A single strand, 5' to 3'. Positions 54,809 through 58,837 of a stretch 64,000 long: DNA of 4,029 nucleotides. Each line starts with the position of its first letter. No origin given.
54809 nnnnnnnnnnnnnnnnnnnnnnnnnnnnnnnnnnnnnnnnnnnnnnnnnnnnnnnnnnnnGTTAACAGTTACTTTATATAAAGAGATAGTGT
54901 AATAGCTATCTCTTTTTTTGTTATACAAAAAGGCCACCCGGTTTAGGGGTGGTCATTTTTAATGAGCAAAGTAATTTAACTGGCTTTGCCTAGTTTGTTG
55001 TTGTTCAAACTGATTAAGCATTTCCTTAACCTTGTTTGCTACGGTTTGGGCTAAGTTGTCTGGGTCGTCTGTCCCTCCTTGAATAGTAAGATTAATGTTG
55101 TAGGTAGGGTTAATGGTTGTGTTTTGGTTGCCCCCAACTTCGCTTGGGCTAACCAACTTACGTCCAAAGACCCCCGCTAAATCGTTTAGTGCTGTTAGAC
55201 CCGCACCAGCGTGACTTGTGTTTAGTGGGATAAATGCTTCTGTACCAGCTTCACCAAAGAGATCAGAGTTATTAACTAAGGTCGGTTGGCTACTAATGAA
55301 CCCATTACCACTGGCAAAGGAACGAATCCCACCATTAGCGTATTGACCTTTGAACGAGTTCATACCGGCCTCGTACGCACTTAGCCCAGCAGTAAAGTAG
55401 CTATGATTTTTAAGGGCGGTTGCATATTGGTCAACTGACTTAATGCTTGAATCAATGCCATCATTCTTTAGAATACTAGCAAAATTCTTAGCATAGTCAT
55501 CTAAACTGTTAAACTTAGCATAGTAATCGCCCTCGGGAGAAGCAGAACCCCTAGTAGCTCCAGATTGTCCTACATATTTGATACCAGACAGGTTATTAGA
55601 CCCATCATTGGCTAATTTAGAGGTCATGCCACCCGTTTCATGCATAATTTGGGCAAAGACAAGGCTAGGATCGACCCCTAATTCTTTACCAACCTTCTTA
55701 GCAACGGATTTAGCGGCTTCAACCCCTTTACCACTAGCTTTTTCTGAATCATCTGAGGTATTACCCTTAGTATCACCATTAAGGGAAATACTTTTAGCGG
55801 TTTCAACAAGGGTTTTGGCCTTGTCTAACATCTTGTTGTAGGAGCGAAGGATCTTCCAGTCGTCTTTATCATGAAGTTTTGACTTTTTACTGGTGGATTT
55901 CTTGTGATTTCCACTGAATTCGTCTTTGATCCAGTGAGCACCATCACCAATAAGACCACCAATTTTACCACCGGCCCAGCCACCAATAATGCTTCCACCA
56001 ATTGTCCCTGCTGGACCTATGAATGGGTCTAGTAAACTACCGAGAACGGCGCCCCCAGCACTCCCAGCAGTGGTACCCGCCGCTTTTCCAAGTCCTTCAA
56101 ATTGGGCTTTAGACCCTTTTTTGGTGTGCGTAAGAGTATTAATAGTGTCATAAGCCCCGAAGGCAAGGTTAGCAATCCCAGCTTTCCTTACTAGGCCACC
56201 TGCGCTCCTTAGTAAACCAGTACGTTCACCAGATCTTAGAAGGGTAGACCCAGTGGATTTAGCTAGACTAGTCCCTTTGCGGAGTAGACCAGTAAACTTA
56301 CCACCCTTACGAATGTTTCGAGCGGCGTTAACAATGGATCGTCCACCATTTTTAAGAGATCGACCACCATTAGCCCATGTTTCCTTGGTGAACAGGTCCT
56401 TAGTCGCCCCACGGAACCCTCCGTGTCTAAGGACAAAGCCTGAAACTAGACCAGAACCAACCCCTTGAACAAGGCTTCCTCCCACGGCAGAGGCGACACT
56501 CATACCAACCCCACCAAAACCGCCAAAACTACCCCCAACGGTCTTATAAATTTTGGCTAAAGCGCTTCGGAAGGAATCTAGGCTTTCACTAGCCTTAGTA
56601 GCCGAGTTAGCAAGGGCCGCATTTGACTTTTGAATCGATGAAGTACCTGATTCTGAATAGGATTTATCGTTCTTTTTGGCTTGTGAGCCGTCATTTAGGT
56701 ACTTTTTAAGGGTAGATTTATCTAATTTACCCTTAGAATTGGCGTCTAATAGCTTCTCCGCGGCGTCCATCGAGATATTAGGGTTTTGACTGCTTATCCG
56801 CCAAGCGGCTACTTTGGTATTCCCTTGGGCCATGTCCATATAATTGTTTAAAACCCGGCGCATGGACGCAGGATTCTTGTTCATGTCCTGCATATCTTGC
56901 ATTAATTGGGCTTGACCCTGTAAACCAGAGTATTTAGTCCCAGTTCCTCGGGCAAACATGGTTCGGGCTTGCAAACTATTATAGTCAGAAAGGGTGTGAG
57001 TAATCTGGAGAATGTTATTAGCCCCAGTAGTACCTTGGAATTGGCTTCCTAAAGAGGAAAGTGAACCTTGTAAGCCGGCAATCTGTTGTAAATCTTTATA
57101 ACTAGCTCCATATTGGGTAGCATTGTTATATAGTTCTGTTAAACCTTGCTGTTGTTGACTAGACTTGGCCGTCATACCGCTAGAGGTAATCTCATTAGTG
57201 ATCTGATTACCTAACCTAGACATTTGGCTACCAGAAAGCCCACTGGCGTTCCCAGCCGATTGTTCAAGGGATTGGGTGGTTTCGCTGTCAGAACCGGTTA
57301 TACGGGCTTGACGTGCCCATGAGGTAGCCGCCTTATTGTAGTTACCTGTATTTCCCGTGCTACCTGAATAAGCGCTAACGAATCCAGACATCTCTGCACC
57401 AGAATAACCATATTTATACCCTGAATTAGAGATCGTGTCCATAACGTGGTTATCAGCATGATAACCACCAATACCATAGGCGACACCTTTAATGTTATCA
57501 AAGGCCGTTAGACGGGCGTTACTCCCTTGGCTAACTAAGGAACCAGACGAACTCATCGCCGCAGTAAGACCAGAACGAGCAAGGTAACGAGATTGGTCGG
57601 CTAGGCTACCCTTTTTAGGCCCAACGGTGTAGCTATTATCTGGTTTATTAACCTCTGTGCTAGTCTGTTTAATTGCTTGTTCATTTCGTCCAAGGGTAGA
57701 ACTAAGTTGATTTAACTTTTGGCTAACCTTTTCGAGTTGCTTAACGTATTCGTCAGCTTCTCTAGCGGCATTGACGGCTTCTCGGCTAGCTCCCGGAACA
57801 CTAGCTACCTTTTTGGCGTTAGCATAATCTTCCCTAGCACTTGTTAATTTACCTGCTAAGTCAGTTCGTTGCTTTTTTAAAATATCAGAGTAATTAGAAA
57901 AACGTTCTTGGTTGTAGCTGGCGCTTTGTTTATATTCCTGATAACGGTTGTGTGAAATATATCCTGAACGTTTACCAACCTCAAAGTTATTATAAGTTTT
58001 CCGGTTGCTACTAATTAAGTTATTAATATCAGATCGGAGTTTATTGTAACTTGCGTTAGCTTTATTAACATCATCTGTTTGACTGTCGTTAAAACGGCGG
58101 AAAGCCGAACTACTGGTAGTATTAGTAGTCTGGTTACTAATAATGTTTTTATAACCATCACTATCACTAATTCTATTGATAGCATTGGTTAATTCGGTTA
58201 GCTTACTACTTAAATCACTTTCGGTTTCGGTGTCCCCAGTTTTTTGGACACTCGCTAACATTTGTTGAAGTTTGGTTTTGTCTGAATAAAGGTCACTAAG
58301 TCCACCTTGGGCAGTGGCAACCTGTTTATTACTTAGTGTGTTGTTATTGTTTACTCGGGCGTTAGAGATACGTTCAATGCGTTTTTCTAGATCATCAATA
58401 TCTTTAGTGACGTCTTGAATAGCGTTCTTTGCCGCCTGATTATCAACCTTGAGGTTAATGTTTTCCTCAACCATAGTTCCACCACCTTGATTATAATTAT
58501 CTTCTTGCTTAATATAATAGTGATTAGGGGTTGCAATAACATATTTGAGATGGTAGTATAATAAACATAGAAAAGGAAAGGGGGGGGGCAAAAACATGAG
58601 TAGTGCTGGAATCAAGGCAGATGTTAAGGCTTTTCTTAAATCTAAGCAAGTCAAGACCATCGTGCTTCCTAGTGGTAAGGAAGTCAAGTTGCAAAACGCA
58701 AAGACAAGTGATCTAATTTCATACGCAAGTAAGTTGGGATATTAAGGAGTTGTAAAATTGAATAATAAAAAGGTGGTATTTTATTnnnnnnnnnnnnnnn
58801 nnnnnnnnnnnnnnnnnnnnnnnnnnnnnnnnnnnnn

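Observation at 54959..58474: Orphan second tape-measure-like gene, opposite strand, with its own promoter and terminator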

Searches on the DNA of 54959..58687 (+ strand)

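Call 8: search_dna_similar(query=window:54959-58687:+, collection=phages, mode=near)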
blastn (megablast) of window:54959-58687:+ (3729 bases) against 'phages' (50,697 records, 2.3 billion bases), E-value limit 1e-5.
Records with a match: 2; places in all: 2; records where one place covers at least 80% of the query: 2.
Best place of each record, by identity: 90-95% 2.
By first word of the organism name: Lactobacillus 2.
By host as written in the record: Lactobacillus fermentum 2.
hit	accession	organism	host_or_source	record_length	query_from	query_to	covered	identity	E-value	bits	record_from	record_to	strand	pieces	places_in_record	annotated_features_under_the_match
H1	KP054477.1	Lactobacillus phage LfeInf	Lactobacillus fermentum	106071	1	3729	100%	92.6%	0e+0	5352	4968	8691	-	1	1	lysin | hypothetical protein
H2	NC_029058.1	Lactobacillus phage LfeInf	Lactobacillus fermentum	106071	1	3729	100%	92.6%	0e+0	5352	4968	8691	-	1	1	tail associated lysin | hypothetical protein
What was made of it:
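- It was annotated 'lysin' in KP054477 (call 8).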

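Call 9: get_annotated_region(hit=H2, flank=12000)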
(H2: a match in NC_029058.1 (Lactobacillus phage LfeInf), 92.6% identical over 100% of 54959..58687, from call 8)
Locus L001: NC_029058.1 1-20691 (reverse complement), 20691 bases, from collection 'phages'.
description: Lactobacillus phage LfeInf, complete genome.
organism: Lactobacillus phage LfeInf (NCBI taxid 1567484)
taxonomy: Viruses; Duplodnaviria; Heunggongvirae; Uroviricota; Caudoviricetes; Herelleviridae; Hopescreekvirus; Hopescreekvirus LfeInf
host: Lactobacillus fermentum; source: waste water; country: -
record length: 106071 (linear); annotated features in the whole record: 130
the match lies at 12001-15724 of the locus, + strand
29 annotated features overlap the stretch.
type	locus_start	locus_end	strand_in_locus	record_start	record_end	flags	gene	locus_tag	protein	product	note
CDS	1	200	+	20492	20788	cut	-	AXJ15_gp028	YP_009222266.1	hypothetical protein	-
CDS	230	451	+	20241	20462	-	-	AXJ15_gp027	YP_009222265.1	hypothetical protein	-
CDS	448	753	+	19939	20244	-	-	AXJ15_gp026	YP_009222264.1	hypothetical protein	-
CDS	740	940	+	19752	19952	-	-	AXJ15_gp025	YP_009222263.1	hypothetical protein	-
CDS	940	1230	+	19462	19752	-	-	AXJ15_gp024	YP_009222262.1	hypothetical protein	-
CDS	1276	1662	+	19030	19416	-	-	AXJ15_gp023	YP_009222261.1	hypothetical protein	-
CDS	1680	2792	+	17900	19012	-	-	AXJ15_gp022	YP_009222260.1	hypothetical protein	-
CDS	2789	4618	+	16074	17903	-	-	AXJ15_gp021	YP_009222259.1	DNA helicase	-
CDS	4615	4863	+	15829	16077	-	-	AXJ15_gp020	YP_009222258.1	hypothetical protein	-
CDS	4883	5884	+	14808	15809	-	-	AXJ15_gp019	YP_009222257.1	tail protein with lysin activity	-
CDS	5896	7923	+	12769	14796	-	-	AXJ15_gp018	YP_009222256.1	tail protein with lysin activity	-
CDS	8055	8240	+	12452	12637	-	-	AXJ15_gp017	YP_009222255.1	hypothetical protein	-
CDS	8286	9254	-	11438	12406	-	-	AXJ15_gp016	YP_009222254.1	Mg2+ transporter protein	-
CDS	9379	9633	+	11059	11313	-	-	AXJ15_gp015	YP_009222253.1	hypothetical protein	-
CDS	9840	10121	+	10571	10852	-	-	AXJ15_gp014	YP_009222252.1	hypothetical protein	-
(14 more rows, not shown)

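Call 66: search_rna_families(sources=[L004, L007], threshold=gathering)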
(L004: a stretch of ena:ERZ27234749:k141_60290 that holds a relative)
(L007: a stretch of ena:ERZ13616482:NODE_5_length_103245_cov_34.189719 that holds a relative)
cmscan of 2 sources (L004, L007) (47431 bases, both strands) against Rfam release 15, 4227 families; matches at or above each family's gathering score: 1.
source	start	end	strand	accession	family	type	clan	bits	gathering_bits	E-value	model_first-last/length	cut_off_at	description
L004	23010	23069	+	RF03014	Transposase-1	Gene; sRNA;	-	49.9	42.8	3.1e-08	1-59/59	no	Transposase-1 RNA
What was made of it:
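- Tried and rejected: Rfam search for an intron in the split tail-tube genes of relatives: nothing at the gathering threshold (call 66).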
